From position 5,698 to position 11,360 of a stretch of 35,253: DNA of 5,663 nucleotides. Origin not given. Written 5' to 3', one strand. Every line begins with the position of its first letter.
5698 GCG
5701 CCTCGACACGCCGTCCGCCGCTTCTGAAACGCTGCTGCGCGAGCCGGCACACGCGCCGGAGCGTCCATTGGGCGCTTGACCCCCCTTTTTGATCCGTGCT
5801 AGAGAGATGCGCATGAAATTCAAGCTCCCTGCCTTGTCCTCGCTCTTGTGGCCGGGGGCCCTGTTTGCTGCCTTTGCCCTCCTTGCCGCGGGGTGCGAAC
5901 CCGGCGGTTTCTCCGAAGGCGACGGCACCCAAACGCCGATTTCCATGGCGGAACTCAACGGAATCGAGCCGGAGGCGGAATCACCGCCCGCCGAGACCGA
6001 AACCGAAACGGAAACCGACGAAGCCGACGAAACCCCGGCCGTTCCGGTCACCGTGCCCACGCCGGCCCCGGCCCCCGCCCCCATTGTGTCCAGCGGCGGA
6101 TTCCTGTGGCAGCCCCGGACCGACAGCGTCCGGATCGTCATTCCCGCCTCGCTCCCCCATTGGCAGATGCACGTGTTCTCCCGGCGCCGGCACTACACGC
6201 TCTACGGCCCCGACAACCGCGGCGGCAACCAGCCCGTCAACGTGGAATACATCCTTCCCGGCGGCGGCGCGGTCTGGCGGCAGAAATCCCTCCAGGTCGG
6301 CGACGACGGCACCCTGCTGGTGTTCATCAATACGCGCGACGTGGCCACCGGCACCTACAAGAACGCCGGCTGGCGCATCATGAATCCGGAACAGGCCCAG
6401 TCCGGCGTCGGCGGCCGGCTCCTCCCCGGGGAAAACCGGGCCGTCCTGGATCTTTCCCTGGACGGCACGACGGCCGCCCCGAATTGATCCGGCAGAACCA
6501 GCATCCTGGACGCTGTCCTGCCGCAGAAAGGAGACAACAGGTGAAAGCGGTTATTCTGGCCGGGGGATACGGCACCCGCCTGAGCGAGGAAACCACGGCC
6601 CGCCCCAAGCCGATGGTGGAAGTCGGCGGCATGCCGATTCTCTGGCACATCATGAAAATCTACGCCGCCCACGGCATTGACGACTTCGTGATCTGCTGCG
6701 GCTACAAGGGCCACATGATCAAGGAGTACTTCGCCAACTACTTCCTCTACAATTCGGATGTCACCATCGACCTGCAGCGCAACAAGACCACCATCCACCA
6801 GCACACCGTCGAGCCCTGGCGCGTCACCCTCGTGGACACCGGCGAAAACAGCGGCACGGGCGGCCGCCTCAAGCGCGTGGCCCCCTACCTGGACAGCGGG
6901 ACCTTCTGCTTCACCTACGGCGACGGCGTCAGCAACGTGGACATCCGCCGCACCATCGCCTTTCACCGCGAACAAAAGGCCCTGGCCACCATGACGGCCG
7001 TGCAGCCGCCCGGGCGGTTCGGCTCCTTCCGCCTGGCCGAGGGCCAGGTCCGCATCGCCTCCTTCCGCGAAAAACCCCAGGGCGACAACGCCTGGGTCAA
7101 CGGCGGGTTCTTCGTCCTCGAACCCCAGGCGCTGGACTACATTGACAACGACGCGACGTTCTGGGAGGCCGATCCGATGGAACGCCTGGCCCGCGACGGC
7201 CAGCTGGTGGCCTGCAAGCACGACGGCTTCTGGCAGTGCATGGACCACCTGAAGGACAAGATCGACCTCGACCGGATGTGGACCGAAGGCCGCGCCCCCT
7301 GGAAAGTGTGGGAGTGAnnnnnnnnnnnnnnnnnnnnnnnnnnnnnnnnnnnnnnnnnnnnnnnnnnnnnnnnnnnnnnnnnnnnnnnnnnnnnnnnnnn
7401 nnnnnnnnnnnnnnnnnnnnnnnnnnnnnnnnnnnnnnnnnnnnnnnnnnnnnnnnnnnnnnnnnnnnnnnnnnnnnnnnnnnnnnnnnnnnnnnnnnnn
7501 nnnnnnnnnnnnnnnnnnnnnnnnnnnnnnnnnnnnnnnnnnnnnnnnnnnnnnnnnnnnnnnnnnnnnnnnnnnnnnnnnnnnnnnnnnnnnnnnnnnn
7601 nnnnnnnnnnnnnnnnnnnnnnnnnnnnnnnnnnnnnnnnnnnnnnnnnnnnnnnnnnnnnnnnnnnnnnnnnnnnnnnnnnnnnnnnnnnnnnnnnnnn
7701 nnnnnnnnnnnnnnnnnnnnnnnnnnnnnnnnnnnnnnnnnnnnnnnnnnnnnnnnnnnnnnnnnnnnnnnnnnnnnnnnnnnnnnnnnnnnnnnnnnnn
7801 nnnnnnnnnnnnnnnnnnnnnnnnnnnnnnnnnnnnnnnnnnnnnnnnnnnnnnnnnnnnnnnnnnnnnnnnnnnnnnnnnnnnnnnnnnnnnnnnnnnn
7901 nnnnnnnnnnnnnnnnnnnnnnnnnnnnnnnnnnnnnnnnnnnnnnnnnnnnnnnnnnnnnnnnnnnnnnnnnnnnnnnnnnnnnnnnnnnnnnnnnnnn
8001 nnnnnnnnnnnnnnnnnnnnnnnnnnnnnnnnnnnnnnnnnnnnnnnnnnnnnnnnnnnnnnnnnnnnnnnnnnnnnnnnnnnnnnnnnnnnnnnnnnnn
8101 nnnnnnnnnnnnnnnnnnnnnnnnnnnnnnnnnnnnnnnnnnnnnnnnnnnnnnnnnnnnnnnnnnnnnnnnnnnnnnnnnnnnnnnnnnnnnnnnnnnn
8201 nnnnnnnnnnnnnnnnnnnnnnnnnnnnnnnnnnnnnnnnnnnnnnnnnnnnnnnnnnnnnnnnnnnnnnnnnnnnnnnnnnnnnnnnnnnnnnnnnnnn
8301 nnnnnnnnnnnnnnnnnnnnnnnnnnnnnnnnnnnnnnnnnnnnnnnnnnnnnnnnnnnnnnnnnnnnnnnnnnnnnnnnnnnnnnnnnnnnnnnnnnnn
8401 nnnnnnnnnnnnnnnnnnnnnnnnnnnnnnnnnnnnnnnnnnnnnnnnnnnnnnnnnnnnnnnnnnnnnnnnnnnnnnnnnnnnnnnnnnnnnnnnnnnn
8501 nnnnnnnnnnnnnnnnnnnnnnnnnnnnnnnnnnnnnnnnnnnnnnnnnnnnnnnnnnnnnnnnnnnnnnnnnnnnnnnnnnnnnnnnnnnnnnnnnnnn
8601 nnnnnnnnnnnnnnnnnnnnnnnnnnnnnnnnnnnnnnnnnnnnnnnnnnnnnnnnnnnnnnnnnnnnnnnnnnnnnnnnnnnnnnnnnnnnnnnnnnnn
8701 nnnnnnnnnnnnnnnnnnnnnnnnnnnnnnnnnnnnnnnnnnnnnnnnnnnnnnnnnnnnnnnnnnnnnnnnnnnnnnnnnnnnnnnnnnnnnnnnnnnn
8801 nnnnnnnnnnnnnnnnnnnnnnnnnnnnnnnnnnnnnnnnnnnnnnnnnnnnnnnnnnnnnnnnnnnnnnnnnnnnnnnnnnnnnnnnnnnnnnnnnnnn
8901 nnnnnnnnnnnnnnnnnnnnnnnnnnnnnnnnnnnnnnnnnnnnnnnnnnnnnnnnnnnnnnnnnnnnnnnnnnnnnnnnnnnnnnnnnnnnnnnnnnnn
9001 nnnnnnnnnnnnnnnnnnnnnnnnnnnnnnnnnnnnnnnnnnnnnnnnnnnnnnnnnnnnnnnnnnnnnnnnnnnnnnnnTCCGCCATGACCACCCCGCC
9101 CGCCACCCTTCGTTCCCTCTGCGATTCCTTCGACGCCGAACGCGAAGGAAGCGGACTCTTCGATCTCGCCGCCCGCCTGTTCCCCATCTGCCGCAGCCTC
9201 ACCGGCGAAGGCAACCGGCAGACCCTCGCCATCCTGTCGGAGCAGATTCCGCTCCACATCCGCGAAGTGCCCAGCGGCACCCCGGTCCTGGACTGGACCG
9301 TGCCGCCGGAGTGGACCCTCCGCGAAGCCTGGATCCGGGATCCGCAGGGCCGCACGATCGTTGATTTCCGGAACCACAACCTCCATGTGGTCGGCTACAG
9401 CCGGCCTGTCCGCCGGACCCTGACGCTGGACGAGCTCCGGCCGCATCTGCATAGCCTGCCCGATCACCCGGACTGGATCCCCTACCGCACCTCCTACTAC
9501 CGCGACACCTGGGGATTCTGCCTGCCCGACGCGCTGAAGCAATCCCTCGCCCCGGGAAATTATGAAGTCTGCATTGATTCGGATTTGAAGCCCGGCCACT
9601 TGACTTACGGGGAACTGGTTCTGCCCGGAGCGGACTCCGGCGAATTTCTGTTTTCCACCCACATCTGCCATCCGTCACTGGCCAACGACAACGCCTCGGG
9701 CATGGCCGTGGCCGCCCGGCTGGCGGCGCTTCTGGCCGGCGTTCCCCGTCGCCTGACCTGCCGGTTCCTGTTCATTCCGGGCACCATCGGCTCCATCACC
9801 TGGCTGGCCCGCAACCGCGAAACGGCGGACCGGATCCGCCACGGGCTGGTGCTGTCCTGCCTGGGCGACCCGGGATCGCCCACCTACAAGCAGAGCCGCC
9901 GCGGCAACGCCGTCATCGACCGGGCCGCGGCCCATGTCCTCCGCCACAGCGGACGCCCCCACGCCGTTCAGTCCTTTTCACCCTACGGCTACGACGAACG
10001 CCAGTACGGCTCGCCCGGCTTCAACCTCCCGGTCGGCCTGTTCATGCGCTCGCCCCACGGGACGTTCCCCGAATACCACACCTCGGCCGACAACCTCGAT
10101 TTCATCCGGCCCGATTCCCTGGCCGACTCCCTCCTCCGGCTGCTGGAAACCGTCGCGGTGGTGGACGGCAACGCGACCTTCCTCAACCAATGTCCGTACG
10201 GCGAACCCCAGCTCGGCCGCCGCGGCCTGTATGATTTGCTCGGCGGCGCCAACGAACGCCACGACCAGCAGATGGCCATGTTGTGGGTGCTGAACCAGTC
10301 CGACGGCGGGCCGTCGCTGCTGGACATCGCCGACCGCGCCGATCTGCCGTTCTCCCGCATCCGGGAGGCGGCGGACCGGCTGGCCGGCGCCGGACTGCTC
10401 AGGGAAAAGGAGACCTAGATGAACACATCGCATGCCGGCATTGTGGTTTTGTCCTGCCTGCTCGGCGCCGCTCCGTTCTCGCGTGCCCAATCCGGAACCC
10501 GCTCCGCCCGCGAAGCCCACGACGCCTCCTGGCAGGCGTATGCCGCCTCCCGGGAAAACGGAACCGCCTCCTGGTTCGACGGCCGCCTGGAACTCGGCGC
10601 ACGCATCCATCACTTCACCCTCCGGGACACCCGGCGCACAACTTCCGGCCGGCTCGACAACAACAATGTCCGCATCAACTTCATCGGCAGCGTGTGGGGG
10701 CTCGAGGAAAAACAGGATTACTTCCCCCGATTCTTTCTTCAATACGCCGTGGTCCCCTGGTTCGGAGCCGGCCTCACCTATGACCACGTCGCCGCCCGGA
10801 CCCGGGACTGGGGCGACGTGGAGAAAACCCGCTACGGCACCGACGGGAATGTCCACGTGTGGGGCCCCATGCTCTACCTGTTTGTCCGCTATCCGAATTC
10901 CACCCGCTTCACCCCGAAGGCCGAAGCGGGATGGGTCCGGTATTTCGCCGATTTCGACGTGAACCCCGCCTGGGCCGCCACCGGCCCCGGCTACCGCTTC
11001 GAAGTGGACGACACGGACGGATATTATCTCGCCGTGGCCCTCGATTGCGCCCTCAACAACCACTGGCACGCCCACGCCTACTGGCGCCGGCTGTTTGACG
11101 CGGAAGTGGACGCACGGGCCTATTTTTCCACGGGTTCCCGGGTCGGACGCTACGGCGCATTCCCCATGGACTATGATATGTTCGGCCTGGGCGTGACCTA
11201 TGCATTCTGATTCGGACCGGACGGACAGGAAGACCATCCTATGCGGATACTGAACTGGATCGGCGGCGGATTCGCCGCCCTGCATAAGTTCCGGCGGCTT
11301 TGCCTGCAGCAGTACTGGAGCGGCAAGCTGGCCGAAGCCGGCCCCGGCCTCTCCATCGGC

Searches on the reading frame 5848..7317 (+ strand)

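Call 10: search_protein_families(library=pfam, proteins=[window:5848-7317:+], max_evalue=0.001)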
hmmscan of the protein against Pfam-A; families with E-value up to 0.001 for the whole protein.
window:5848-7317:+ (489 aa): 2 families
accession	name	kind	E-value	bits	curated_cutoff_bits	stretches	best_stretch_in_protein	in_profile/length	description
PF00483.29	NTP_transferase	-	7.8e-23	81.7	21.2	1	233-433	1-190/245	Nucleotidyl transferase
PF12804.13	NTP_transf_3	-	1.7e-08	35.2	27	1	234-292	1-52/160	MobA-like NTP transferase domain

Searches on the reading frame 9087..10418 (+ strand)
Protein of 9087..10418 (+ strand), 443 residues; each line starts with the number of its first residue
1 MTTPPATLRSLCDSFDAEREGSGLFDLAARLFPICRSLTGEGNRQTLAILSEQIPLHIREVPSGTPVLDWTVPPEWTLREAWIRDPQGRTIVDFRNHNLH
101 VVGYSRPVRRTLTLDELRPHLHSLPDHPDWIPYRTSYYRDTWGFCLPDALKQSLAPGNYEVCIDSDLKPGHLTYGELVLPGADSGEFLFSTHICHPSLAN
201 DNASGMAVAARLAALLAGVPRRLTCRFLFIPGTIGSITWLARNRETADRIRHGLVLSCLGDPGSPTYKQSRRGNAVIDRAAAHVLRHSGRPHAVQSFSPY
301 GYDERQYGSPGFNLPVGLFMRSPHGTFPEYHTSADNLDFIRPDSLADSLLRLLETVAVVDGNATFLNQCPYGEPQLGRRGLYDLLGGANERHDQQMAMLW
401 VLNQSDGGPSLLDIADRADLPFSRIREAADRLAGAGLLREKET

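Call 10: search_protein_families(library=pfam, proteins=[window:9087-10418:+], max_evalue=0.001)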
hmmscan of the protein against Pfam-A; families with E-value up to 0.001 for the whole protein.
window:9087-10418:+ (443 aa): 4 families
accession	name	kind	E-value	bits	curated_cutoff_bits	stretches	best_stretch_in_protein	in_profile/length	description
PF16254.10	DUF4910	-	8e-107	356.1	26.6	1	25-362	1-247/247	Domain of unknown function (DUF4910)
PF09940.16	DUF2172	-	1.5e-37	128.3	27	1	75-165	1-91/92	Domain of unknown function (DUF2172)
PF16221.11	HTH_47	-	3.5e-29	100.6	27.1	1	364-439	2-77/78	winged helix-turn-helix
PF04389.22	Peptidase_M28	-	4.5e-06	27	21.3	1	199-348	30-185/193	Peptidase family M28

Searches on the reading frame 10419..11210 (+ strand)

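Call 10: search_protein_families(library=pfam, proteins=[window:10419-11210:+], max_evalue=0.001)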
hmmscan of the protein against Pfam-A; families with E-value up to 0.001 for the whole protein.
window:10419-11210:+ (263 aa): 1 family
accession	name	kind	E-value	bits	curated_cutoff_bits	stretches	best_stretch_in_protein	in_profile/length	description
PF13505.12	OMP_b-brl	-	1.3e-05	25.9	28.7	1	98-263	41-175/175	Outer membrane protein beta-barrel domain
